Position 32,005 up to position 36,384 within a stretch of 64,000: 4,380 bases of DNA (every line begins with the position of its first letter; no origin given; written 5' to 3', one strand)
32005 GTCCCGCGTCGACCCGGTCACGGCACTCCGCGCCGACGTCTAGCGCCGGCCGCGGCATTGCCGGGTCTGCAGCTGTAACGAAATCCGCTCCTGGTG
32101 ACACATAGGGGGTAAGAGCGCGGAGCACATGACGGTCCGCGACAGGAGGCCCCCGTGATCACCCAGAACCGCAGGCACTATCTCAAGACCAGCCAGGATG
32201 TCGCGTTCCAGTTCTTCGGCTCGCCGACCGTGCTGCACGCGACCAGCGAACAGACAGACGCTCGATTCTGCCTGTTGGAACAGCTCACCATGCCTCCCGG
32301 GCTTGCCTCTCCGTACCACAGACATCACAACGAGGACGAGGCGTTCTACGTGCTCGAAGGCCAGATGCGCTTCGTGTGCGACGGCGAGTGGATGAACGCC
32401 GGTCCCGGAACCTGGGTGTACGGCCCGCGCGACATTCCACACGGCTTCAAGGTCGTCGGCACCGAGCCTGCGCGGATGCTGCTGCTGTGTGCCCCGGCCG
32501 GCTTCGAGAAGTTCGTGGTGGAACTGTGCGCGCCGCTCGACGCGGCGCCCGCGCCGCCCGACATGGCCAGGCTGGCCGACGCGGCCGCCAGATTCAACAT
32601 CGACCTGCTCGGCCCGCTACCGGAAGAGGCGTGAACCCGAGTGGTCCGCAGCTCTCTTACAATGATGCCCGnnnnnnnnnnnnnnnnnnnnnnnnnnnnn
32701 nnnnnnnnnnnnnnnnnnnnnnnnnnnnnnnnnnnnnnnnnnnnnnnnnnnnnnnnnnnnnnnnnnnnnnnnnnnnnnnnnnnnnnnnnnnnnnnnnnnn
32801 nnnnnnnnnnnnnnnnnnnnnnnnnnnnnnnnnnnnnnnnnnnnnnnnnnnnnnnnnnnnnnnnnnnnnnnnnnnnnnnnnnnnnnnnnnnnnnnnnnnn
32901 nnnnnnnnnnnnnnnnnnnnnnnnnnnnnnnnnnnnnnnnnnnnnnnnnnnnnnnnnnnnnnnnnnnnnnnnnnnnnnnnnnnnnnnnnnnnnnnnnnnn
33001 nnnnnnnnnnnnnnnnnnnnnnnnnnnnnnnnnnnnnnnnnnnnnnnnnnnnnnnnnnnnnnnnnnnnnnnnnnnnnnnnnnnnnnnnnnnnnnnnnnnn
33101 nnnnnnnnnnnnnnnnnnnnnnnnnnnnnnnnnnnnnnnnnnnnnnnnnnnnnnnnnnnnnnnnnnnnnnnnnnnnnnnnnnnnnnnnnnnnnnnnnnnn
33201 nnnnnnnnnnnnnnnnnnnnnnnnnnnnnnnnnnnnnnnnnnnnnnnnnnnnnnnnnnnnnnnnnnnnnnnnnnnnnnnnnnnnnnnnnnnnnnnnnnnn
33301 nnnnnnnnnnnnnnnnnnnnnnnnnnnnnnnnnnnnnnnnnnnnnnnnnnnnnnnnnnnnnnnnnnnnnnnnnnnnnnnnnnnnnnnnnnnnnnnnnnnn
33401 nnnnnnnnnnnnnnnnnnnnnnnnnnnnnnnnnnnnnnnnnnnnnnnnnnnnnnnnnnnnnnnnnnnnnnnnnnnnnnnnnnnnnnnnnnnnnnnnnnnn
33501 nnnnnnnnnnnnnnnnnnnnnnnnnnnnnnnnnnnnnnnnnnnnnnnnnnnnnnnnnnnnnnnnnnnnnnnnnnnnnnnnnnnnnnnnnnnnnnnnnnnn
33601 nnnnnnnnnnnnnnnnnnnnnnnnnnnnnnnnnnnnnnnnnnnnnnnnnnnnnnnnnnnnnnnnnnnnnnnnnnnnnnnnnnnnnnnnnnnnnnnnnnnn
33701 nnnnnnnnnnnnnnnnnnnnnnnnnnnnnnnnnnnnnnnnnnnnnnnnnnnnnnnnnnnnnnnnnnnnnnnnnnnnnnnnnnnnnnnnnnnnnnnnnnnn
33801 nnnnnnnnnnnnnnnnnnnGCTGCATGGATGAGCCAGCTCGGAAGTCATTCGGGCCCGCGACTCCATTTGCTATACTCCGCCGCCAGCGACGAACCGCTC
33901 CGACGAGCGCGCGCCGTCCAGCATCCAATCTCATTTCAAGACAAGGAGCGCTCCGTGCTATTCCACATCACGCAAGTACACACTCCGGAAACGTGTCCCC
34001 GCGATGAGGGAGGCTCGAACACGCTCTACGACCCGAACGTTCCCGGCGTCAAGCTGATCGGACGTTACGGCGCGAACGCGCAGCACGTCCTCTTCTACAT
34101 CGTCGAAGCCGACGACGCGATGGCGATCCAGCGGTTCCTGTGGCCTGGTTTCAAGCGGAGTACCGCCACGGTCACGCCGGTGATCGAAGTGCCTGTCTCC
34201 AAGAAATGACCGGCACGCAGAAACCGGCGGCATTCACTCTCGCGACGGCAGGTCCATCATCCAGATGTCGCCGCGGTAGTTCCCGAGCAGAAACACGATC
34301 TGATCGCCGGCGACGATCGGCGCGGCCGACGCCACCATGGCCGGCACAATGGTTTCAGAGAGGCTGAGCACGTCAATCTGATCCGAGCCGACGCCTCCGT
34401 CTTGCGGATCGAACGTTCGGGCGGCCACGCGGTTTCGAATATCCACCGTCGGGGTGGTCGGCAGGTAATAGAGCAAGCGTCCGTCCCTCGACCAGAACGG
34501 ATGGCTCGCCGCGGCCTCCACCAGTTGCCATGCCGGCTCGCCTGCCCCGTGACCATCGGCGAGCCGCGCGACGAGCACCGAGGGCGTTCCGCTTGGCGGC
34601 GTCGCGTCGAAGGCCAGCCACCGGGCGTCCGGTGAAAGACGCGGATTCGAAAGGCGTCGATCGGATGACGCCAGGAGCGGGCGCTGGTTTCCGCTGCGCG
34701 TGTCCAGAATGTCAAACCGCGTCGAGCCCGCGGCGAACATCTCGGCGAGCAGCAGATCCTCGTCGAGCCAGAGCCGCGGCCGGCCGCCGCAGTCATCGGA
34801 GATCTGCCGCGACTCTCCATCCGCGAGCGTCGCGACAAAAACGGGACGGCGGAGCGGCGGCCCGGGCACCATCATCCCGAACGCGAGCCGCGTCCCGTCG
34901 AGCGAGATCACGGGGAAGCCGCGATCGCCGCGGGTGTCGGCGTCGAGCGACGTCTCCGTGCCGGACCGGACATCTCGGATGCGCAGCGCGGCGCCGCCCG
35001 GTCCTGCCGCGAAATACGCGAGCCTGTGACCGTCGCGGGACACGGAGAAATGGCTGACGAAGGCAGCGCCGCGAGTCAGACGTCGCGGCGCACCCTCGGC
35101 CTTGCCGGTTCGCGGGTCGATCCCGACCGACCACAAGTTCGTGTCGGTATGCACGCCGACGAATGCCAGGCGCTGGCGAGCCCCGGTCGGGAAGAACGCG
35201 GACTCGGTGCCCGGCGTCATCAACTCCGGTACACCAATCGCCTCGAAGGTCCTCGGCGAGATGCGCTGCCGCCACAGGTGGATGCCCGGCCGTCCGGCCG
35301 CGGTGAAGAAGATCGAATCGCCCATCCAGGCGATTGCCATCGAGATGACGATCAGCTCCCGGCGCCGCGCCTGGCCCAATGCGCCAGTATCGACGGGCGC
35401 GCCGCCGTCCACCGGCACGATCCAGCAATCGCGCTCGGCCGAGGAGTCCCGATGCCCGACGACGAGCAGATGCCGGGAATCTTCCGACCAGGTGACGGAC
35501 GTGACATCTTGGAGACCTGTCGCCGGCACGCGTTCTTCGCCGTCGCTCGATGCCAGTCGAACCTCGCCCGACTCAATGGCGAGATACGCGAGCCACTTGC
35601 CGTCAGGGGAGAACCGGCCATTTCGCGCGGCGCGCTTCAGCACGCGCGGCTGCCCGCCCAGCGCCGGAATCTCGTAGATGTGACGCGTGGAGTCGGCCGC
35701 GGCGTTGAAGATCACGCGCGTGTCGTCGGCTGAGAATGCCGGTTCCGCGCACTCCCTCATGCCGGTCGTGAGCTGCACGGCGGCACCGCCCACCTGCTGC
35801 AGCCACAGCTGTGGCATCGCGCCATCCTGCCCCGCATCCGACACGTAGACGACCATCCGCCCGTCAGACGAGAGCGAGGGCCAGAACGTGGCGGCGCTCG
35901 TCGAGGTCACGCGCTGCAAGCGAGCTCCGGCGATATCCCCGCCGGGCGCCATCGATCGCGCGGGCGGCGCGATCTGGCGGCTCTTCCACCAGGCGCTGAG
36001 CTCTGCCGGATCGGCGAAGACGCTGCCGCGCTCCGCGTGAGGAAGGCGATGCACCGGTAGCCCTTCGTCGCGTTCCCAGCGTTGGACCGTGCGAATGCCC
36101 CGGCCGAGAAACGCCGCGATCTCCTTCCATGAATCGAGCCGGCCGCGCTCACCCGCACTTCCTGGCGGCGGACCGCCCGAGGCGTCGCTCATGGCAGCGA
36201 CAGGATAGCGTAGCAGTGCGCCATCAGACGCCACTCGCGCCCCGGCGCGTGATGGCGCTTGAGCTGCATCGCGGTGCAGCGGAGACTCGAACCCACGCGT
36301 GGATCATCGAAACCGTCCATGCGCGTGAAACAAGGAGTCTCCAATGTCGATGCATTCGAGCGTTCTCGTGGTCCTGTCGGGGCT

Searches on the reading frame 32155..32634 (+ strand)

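Call 15: search_protein_families(library=pfam, proteins=[window:32155-32634:+], max_evalue=0.01)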
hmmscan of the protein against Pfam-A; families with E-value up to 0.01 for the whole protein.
window:32155-32634:+ (159 aa): 6 families
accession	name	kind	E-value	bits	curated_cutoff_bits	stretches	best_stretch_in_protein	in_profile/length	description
PF07883.17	Cupin_2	-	3.7e-19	68.6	27.2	1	45-110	4-68/70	Cupin domain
PF16867.11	DMSP_lyase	-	1.4e-05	25.3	27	1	46-101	102-156/162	Dimethlysulfonioproprionate lyase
PF02311.25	AraC_binding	-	2.8e-05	24.3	21.1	1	51-108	15-71/135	AraC-like ligand binding domain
PF12973.13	Cupin_7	-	3.5e-05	24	27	1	44-97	38-86/105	ChrR Cupin-like domain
PF06249.18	EutQ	-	0.0041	17.4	21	1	59-117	94-150/152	Ethanolamine utilisation protein EutQ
PF00190.28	Cupin_1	-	0.0074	16.3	22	1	48-110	42-111/151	Cupin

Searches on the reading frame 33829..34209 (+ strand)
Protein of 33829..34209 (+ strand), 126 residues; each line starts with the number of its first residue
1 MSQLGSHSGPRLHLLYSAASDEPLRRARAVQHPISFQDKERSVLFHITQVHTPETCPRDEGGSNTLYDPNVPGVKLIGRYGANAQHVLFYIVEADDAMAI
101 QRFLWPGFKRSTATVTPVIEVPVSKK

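Call 15: search_protein_families(library=pfam, proteins=[window:33829-34209:+], max_evalue=0.01)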
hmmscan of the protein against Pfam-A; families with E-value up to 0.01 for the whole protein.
window:33829-34209:+ (126 aa): 1 family
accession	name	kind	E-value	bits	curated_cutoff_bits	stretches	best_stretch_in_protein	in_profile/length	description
PF11746.14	DUF3303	-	8.4e-05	23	21.2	1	72-121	32-81/92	Domain of unknown function (DUF3303)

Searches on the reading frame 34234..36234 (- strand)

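Call 15: search_protein_families(library=pfam, proteins=[window:34234-36234:-], max_evalue=0.01)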
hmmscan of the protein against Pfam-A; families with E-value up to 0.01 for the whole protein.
window:34234-36234:- (666 aa): 3 families
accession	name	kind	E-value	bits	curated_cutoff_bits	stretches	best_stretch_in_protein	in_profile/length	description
PF07676.18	PD40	-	2e-21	75.8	20.9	1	106-140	1-34/38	WD40-like Beta Propeller Repeat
PF00930.27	DPPIV_N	-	0.0001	21.6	22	0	124-212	246-340/354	Dipeptidyl peptidase IV (DPP IV) N-terminal region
PF13384.12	HTH_23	-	0.0056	16.9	24.6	0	35-55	19-39/50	Homeodomain-like domain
